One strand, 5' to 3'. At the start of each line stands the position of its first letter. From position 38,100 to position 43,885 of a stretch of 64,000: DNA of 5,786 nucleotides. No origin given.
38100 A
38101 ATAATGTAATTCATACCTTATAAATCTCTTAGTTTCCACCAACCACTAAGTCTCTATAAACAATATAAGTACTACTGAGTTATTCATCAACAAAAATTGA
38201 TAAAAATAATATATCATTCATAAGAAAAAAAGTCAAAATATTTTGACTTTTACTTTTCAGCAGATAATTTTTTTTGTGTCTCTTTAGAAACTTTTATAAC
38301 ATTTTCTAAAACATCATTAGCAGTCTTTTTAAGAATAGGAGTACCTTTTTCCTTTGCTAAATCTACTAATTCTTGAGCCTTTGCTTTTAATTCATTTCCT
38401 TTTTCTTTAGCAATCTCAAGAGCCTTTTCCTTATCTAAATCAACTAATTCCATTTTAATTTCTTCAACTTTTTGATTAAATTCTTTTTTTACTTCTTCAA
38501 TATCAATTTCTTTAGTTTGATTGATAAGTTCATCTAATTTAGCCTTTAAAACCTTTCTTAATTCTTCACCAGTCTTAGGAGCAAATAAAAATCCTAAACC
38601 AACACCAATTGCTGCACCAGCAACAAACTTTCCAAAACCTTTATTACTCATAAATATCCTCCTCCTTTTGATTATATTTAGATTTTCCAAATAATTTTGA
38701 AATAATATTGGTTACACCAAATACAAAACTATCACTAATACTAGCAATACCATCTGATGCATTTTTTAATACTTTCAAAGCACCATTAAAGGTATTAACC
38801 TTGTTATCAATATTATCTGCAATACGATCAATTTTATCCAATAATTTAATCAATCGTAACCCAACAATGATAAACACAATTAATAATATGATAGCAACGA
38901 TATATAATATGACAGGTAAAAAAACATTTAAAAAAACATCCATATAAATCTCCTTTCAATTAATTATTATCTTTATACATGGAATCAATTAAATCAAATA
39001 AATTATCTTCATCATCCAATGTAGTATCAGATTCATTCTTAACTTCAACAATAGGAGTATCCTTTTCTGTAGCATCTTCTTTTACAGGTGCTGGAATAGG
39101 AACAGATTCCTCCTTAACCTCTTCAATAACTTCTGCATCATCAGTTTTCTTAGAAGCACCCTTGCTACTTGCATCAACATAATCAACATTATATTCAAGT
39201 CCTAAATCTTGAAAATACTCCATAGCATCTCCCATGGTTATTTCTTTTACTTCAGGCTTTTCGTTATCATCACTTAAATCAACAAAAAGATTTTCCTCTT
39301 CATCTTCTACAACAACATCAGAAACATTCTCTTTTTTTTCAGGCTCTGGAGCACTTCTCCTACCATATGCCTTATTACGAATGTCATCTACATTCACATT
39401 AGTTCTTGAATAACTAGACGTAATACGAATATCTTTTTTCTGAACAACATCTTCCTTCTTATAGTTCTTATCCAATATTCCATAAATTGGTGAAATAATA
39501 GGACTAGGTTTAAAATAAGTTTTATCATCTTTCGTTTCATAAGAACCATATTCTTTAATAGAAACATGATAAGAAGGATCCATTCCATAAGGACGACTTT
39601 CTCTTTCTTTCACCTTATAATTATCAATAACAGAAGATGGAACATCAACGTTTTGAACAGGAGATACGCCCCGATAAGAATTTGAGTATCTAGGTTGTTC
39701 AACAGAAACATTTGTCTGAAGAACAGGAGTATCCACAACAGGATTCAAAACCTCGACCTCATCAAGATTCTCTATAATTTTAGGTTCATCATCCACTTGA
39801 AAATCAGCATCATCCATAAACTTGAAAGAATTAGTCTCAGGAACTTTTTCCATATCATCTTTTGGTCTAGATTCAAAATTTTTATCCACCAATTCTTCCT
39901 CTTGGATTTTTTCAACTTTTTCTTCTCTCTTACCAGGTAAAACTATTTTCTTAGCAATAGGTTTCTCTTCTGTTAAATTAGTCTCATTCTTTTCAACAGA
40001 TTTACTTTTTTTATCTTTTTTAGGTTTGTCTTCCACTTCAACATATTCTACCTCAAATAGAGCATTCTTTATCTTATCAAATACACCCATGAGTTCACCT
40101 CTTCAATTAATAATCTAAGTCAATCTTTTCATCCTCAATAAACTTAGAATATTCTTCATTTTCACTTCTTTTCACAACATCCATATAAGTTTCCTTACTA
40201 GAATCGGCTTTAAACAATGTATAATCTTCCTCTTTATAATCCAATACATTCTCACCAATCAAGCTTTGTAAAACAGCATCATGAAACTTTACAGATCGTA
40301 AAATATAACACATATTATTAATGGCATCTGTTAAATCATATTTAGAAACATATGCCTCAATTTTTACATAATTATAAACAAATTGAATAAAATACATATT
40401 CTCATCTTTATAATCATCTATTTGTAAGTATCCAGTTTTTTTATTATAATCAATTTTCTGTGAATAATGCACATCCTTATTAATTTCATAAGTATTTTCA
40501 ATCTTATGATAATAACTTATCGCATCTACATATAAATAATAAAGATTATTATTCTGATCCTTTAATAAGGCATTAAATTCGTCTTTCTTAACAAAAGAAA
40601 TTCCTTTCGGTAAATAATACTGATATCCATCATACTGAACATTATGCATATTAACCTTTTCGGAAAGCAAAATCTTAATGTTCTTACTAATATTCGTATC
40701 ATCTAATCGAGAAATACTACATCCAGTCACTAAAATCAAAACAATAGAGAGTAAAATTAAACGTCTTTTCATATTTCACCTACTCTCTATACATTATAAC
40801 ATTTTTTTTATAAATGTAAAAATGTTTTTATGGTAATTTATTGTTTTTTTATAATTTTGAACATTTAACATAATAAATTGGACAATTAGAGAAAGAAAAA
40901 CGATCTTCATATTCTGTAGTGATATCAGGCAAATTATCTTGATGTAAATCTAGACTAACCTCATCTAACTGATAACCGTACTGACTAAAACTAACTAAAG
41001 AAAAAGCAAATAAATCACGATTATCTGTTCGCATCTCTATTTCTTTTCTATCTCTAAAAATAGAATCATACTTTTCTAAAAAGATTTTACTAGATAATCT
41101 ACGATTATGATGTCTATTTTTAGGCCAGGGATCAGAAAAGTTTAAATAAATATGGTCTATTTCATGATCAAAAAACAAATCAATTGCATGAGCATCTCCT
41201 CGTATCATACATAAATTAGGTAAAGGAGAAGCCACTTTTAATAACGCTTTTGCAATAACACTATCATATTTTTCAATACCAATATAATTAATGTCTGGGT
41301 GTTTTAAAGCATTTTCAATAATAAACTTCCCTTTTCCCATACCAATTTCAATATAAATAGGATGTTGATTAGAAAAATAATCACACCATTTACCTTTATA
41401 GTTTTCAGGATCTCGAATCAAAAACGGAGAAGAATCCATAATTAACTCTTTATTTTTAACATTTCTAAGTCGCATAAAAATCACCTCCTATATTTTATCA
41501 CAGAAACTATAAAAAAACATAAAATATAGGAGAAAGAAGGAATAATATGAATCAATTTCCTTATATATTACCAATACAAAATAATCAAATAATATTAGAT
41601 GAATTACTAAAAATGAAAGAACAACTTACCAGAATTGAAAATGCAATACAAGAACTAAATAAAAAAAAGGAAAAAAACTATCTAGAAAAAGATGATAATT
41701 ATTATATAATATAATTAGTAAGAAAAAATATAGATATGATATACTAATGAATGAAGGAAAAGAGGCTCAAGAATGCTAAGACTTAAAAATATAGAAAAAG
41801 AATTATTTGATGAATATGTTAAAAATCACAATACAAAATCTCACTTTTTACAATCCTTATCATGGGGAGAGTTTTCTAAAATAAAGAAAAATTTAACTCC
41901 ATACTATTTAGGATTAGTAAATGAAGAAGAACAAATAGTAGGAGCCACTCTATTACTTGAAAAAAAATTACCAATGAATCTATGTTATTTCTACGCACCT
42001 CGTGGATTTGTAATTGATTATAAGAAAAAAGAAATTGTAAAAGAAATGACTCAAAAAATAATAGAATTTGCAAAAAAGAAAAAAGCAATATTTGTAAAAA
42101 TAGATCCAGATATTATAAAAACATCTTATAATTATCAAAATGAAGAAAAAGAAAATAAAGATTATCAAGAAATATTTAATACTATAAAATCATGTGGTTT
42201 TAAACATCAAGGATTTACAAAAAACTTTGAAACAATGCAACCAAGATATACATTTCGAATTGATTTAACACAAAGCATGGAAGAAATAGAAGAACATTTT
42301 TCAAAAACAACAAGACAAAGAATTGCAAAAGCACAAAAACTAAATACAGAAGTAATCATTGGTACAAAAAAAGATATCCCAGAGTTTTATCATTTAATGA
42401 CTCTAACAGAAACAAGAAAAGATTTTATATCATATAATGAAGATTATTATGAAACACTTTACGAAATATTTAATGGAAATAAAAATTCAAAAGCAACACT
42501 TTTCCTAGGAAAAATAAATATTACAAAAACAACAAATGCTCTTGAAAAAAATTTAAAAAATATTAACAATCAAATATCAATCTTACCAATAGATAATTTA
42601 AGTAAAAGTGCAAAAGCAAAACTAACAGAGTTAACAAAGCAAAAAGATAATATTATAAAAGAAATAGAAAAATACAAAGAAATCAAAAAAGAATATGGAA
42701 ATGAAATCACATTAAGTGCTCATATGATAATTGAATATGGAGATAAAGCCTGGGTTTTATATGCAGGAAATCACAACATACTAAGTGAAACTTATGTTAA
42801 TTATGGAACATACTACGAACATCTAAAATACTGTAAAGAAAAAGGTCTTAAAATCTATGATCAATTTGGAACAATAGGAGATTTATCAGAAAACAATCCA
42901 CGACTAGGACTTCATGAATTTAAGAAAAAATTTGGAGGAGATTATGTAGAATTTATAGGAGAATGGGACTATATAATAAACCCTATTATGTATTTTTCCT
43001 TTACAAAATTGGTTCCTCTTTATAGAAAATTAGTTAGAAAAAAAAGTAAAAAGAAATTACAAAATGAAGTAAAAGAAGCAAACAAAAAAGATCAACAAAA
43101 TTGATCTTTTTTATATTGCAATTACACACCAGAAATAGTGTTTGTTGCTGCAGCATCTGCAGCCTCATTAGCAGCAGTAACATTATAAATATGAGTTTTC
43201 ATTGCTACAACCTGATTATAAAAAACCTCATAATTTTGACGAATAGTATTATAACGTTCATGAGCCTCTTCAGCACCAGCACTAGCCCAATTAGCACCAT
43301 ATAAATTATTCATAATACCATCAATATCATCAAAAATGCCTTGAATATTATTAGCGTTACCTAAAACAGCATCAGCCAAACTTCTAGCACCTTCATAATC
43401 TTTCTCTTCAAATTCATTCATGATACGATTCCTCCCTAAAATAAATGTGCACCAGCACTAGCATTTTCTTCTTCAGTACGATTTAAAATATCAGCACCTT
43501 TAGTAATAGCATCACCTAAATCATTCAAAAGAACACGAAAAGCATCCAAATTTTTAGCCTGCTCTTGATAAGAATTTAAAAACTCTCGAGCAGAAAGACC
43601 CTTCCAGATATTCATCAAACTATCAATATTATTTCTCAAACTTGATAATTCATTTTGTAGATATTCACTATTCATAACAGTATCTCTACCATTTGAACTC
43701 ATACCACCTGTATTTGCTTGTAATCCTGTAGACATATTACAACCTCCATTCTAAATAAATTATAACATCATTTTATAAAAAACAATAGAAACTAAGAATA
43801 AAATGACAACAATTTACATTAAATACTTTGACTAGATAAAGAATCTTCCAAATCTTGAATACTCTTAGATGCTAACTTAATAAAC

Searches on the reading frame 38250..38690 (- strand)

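Call 6: search_protein_families(library=pfam, proteins=[window:38250-38690:-], max_evalue=0.001)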
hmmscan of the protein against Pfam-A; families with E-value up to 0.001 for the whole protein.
window:38250-38690:- (146 aa): 1 family
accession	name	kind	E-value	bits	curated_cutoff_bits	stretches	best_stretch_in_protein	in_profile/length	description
PF12732.12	YtxH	-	5e-17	62.6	37.5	1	20-79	2-67/71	YtxH-like protein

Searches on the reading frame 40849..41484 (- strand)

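Call 6: search_protein_families(library=pfam, proteins=[window:40849-41484:-], max_evalue=0.001)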
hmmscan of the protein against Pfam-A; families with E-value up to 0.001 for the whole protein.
window:40849-41484:- (211 aa): 2 families
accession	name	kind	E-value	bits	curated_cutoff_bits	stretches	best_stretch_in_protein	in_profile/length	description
PF02390.23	Methyltransf_4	-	2.4e-34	118.7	24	1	40-204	1-171/173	Putative methyltransferase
PF24675.1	NpmA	-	8.7e-06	25.6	60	1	37-120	20-106/214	16S rRNA (adenine(1408)-N(1))-methyltransferase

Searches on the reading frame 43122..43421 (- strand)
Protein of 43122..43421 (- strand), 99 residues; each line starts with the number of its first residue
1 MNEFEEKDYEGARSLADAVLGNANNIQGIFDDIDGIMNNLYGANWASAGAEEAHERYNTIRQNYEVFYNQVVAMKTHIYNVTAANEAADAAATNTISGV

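Call 4: search_protein_families(library=pfam, proteins=[window:43122-43421:-], max_evalue=1)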
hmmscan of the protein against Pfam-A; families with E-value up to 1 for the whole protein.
window:43122-43421:- (99 aa): 1 family
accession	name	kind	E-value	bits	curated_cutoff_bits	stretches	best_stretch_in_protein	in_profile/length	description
PF06013.18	WXG100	-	3.2e-06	27.7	27.3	1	8-88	5-84/86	Proteins of 100 residues with WXG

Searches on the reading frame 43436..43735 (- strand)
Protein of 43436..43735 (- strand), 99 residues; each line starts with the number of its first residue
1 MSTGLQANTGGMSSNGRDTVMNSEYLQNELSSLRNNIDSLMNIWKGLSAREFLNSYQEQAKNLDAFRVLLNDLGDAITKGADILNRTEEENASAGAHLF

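Call 4: search_protein_families(library=pfam, proteins=[window:43436-43735:-], max_evalue=1)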
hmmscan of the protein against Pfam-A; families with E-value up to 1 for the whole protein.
window:43436-43735:- (99 aa): 3 families
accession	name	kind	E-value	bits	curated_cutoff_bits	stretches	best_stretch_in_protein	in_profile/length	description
PF06013.18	WXG100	-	1.3e-08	35.4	27.3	1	5-88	2-85/86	Proteins of 100 residues with WXG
PF03915.18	AIP3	-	0.086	12.4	31.6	1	22-88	238-303/406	Actin interacting protein 3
PF05531.17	NPV_P10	-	0.14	13.1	29.8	1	53-86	34-67/75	Nucleopolyhedrovirus P10 protein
